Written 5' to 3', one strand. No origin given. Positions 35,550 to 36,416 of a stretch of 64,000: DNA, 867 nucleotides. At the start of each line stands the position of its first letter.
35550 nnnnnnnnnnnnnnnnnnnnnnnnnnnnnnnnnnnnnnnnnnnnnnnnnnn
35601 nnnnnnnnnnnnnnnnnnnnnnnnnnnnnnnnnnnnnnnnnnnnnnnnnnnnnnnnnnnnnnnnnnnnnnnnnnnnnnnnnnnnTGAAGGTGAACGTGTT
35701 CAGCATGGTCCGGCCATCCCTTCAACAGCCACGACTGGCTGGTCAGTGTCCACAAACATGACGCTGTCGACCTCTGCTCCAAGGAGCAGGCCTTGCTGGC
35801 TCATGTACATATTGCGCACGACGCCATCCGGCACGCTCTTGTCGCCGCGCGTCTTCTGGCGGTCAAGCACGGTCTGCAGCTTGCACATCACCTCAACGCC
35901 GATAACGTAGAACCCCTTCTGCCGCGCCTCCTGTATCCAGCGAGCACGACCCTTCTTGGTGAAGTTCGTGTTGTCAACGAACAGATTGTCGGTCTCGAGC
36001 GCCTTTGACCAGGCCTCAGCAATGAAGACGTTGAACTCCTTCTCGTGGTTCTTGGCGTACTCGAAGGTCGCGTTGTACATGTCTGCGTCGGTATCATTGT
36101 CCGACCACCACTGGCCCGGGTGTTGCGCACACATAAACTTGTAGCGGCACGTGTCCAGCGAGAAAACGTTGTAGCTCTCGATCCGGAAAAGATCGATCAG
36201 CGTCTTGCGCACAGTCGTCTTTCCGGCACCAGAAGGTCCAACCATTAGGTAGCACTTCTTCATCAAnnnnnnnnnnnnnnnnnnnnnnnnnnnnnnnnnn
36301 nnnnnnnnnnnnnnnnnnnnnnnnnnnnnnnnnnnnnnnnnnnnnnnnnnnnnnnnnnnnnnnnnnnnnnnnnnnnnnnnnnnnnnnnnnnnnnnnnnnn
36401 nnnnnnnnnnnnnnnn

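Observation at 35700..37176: Split end-healing-like pair: Pnk-type P-loop kinase and HD phosphohydrolase flanking a lipoprotein gene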

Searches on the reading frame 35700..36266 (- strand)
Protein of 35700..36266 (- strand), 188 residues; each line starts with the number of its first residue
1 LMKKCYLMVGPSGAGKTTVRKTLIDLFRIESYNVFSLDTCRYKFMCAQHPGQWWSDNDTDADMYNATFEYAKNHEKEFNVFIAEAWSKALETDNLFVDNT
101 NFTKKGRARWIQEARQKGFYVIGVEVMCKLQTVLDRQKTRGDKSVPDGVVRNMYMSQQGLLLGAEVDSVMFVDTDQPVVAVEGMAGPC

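Call 3: search_protein_families(library=pfam, proteins=[window:35700-36266:-], max_evalue=0.1)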
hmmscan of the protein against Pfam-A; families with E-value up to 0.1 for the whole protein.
window:35700-36266:- (188 aa): 16 families
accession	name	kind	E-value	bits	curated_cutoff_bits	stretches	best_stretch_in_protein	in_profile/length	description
PF13671.12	AAA_33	-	1.8e-12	48.2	27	1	7-156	3-139/143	AAA domain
PF01591.24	6PF2K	-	5.9e-05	22.9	27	1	5-139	15-144/223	6-phosphofructo-2-kinase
PF08433.16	KTI12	-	0.00018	21.6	22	1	8-155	6-135/271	Chromatin associated protein KTI12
PF06414.18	Zeta_toxin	-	0.00042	20.2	22.3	1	3-121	16-124/199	Zeta toxin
PF07931.18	CPT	-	0.00077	19.8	22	1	7-145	5-133/172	Chloramphenicol phosphotransferase-like protein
PF13401.12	AAA_22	-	0.00091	20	27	1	3-49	5-43/130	AAA domain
PF13238.12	AAA_18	-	0.0017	19.3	29.4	1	9-144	4-115/128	AAA domain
PF00005.33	ABC_tran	-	0.0062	17.6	25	1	4-30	12-38/137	ABC transporter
PF00485.24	PRK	-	0.0082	16.4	22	1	9-51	5-55/196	Phosphoribulokinase / Uridine kinase family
PF00448.28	SRP54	-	0.015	15.4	22.7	1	4-41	2-41/196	SRP54-type protein, GTPase domain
PF13479.12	AAA_24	-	0.016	15.5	27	1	3-110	2-83/195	AAA domain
PF20720.3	nSTAND3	-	0.025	14.7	27.2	1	3-40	17-54/155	Novel STAND NTPase 3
PF12775.13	AAA_7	-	0.03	14.3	25.8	1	3-37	33-67/181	P-loop containing dynein motor region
PF13173.12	AAA_14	-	0.037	14.5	27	1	4-43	3-43/129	AAA domain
PF00004.35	AAA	-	0.049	14.5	21.2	1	7-85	2-53/131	ATPase family associated with various cellular activities (AAA)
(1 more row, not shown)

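Call 4: search_protein_families(library=phrogs, proteins=[window:35700-36266:-], max_evalue=0.01)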
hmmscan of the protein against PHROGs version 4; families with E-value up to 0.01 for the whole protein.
window:35700-36266:- (188 aa): 5 families
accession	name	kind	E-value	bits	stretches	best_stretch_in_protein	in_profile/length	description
phrog_6931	-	unknown function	5.4e-16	59.7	1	2-171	184-338/343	-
phrog_505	-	other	3.4e-14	54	1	2-157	1-140/295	polynucleotide kinase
phrog_2071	-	other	1.1e-12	49.3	1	1-156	14-140/282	ATPase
phrog_8238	-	DNA, RNA and nucleotide metabolism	7.7e-06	25.3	1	2-160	1-143/737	RNA ligase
phrog_1815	-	other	0.00099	20.4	1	1-30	1-30/197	guanylate kinase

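Call 6: search_solved_structures(query=window:35700-36266:-, max_evalue=1, show_alignments=3)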
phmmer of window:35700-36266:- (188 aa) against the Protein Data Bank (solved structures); distinct sequences matched with E-value up to 1: 11.
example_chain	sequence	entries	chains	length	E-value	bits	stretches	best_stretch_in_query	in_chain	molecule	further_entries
1ly1_A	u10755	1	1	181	0.0016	21.5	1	92-160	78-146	polynucleotide kinase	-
1ltq_A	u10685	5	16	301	0.007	19.4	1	93-159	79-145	POLYNUCLEOTIDE KINASE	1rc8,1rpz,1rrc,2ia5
6c2u_A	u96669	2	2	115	0.0082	19.2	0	5-20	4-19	phosphate-loop protein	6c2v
9drz_A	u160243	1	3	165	0.062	16.3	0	94-149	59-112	p-loop containing nucleoside triphosphatehydrolase protein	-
4gp7_A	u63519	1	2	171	0.15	15.1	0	87-165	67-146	Metallophosphoesterase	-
7msc_x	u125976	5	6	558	0.2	14.6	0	8-44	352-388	Energy-dependent translational throttle protein EttA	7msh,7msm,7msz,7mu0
4jst_A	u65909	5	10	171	0.2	14.6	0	87-165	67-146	Metallophosphoesterase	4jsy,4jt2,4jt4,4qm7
4mde_A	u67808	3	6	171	0.28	14.1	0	87-166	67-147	Metallophosphoesterase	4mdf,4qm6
4gp6_A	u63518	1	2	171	0.36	13.8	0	87-161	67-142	Metallophosphoesterase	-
3adb_A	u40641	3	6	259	0.75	12.8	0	86-155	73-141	L-seryl-tRNA(Sec) kinase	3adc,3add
3a4l_A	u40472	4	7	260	0.76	12.8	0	85-155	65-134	L-seryl-tRNA(Sec) kinase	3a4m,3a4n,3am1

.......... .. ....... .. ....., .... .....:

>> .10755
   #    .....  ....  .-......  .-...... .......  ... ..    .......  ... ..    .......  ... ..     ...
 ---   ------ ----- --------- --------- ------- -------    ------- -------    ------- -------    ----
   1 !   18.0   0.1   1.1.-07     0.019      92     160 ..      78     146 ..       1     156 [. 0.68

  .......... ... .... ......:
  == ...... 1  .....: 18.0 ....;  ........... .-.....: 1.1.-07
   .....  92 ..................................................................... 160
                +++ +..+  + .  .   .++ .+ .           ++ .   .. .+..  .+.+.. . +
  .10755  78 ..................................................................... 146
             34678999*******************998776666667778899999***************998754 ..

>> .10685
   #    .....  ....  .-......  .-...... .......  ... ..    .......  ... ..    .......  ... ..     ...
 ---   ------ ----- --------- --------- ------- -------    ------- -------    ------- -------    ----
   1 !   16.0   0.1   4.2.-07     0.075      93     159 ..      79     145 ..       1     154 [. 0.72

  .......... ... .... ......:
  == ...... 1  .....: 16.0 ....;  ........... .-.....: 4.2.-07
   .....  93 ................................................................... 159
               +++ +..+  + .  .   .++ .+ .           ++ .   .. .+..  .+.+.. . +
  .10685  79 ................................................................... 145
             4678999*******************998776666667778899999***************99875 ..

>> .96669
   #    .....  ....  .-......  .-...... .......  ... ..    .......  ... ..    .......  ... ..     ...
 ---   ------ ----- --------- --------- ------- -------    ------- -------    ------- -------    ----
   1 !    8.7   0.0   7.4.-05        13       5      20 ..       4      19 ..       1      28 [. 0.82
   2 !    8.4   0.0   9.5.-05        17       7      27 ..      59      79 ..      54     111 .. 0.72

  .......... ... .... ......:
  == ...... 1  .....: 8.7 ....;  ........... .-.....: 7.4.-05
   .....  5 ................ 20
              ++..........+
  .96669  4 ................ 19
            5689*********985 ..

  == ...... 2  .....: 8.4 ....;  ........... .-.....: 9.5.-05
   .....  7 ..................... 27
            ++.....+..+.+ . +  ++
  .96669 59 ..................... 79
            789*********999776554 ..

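Call 8: find_homologous_proteins(query=window:35700-36266:-)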
Query window:35700-36266:- (188 aa): 18 proteins with E <= 0.001 among 57 candidates.
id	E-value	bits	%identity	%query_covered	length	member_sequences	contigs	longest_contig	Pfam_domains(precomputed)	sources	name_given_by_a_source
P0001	7.8e-125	432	100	99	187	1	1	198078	PF13671.13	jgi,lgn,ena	-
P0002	2.3e-89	316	74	97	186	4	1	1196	PF13671.13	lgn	-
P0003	1.8e-79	284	69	97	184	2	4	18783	PF13671.13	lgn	-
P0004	2.8e-53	198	54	91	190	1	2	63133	PF13671.13,PF08433.17,PF00448.29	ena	-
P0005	2.1e-49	186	51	94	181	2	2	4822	PF13671.13,PF08433.17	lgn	-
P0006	4.5e-46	175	52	92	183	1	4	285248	PF13671.13,PF08433.17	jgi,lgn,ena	-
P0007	3.1e-45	172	50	92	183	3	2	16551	PF13671.13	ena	-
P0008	1.9e-43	166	50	97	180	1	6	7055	PF07931.19,PF13671.13,PF08433.17,PF13238.13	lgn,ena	-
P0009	6.0e-42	162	49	92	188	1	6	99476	PF13671.13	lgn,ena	-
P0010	9.4e-40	154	49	93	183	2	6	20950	PF13671.13,PF08433.17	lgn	-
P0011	1.8e-39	153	46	93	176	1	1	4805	PF13671.13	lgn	-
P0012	4.5e-37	146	45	89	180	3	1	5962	PF13671.13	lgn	-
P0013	5.4e-34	136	42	91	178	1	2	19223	PF13671.13,PF08433.17,PF13238.13,PF00448.29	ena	-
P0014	7.6e-24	102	38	91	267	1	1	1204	PF13671.13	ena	-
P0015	5.9e-14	70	34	89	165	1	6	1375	PF06414.19,PF13671.13,PF13238.13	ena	-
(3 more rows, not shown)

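Call 11: search_dna_similar(query=window:35700-36266:-, collection=phages, mode=protein, max_rows=30)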
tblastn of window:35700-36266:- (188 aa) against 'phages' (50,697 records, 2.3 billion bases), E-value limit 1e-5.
Records with a match: 1; places in all: 1; records where one place covers at least 80% of the query: 1.
Best place of each record, by identity: <60% 1.
By first word of the organism name: Salicola 1.
By host as written in the record: Salicola sp. PV4 1.
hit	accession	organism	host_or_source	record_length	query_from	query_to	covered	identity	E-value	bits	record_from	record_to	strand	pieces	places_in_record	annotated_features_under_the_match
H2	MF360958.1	Salicola phage SCTP-2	Salicola sp. PV4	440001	3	175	92%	23.7%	2e-7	56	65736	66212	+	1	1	80: hypothetical protein | 81: hypothetical protein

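Call 13: find_encoding_contigs(protein=P0001, flank=10000, max_places=3)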
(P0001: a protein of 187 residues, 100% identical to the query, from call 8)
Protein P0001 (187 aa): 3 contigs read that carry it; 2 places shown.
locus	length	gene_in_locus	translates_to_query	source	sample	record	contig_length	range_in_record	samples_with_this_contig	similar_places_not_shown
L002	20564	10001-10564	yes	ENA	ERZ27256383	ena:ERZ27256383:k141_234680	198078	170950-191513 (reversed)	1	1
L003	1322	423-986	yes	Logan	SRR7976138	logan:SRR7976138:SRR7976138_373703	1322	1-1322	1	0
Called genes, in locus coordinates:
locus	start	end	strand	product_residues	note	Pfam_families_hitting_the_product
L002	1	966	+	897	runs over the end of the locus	-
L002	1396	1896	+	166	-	-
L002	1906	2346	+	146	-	-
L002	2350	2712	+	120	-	-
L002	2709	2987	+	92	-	-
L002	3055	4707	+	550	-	PF03237:Terminase_6N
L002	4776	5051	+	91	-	-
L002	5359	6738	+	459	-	PF01145:Band_7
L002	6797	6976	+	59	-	-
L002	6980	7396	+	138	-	-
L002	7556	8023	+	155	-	-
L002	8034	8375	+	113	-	-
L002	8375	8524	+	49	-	PF04957:RMF (weak)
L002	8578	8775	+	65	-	-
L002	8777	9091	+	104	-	-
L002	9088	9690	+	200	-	-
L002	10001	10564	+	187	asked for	PF13671:AAA_33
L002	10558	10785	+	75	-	-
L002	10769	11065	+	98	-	-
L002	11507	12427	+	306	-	PF08804:gp32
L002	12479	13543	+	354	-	PF00154:RecA_N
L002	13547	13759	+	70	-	-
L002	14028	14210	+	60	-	-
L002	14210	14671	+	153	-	-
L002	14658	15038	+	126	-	-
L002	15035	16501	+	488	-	PF21241:UvsW_N (weak), PF00270:DEAD, PF04851:ResIII, PF00271:Helicase_C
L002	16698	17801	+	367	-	PF00478:IMPDH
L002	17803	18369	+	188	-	-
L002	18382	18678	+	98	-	-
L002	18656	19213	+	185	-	-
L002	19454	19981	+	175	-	-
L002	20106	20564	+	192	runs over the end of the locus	PF05838:Glyco_hydro_108, PF09374:PG_binding_3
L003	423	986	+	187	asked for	PF13671:AAA_33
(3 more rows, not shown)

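Call 15: find_encoding_contigs(protein=P0004, flank=6000, max_places=2)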
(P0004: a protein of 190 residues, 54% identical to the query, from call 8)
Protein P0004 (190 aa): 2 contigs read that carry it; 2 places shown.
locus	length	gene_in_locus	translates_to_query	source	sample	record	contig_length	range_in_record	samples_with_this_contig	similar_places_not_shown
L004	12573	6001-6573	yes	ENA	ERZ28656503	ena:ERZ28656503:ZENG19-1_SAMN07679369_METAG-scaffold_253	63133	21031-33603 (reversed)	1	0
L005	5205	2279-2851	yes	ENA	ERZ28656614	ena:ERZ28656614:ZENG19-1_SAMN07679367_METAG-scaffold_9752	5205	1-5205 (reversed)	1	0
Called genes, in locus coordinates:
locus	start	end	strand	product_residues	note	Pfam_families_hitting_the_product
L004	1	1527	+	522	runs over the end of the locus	PF03237:Terminase_6N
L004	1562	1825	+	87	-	-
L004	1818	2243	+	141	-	-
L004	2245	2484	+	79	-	-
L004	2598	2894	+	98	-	-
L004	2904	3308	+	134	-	-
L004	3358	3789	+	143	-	-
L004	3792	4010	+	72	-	-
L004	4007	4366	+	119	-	-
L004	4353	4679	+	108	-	-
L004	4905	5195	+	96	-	-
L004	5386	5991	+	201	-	-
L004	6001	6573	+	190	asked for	PF00448:SRP54 (weak), PF08433:KTI12 (faint), PF13671:AAA_33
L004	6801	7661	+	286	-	PF08804:gp32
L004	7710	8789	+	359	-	PF00154:RecA_N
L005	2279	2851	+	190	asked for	PF00448:SRP54 (weak), PF08433:KTI12 (faint), PF13671:AAA_33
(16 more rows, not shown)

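Call 16: find_encoding_contigs(protein=P0009, flank=6000, max_places=2)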
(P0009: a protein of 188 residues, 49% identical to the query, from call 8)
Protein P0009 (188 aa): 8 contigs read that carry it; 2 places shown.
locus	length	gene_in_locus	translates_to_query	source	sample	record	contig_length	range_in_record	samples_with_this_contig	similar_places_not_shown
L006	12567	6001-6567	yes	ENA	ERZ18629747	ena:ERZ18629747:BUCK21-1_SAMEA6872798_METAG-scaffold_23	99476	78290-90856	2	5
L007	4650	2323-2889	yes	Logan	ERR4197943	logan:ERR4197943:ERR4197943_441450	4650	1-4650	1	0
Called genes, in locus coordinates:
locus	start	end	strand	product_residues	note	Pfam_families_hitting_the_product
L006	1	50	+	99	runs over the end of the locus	-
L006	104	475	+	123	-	-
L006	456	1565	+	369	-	PF18741:MTES_1575 (weak)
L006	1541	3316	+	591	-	PF03237:Terminase_6N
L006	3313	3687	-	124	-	-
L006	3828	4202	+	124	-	-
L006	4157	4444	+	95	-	-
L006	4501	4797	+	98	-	-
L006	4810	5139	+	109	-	-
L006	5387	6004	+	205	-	-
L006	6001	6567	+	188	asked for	PF13671:AAA_33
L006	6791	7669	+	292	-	PF08804:gp32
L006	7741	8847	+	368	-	PF00154:RecA_N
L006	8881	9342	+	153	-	-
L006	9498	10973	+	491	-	PF21241:UvsW_N (weak), PF00270:DEAD (faint), PF04851:ResIII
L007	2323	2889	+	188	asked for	PF13671:AAA_33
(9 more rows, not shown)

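Call 17: find_encoding_contigs(protein=P0006, flank=6000, max_places=2)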
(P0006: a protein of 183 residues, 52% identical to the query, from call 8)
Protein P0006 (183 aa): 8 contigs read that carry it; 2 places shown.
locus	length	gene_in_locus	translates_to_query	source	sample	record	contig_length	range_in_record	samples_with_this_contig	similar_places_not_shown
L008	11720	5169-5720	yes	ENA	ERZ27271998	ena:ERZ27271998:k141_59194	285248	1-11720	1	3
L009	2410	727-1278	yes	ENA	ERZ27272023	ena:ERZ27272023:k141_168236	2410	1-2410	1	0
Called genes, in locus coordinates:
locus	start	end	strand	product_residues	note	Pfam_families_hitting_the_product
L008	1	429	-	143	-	?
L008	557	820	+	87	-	-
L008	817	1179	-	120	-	-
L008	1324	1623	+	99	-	-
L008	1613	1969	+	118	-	-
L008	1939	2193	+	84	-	-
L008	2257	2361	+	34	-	-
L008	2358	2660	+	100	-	-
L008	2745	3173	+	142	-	-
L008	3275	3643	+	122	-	-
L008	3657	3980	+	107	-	-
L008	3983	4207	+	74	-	-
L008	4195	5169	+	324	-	-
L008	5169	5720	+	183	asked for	PF08433:KTI12 (faint), PF13671:AAA_33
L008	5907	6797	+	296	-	PF08804:gp32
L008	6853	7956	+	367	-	PF00154:RecA_N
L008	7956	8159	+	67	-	-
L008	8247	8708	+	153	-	-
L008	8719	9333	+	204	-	-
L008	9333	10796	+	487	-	PF21241:UvsW_N (weak), PF00270:DEAD, PF04851:ResIII, PF00271:Helicase_C (weak)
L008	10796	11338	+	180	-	-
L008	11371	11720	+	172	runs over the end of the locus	-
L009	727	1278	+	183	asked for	PF08433:KTI12 (faint), PF13671:AAA_33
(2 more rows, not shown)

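Call 18: find_encoding_contigs(protein=P0003, flank=5000, max_places=3)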
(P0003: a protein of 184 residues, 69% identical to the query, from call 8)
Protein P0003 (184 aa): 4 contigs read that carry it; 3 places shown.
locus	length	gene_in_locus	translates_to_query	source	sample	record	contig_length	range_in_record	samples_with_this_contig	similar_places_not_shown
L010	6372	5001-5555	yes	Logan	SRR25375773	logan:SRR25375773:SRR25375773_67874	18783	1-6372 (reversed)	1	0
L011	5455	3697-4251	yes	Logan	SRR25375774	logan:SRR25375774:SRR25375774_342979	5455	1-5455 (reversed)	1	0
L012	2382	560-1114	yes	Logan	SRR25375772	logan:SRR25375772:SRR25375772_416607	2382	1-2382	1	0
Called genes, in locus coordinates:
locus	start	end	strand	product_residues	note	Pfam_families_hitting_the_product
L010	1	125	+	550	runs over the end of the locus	PF03237:Terminase_6N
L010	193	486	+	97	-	-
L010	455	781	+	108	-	-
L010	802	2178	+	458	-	PF01145:Band_7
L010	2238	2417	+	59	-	-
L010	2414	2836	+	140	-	-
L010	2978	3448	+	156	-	-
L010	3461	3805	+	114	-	-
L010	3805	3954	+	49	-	PF04957:RMF (weak)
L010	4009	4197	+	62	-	-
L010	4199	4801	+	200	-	-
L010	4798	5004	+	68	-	-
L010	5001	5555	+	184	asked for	PF13671:AAA_33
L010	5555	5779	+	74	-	-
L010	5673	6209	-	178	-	-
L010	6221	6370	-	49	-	?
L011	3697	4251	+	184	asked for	PF13671:AAA_33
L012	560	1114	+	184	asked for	PF13671:AAA_33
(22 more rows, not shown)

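Call 27: search_protein_families(library=pfam, proteins=[L008:4195-5169:+, L010:4798-5004:+], max_evalue=0.01)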
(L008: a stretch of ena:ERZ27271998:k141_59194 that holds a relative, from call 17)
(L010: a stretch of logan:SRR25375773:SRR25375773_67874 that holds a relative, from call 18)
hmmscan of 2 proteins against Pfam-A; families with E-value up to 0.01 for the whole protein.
L008:4195-5169:+ (324 aa): 1 family
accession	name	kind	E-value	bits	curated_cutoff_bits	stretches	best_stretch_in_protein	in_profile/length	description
PF01966.28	HD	-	0.0001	23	22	1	175-241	13-76/116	HD domain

L010:4798-5004:+ (68 aa): 0 families
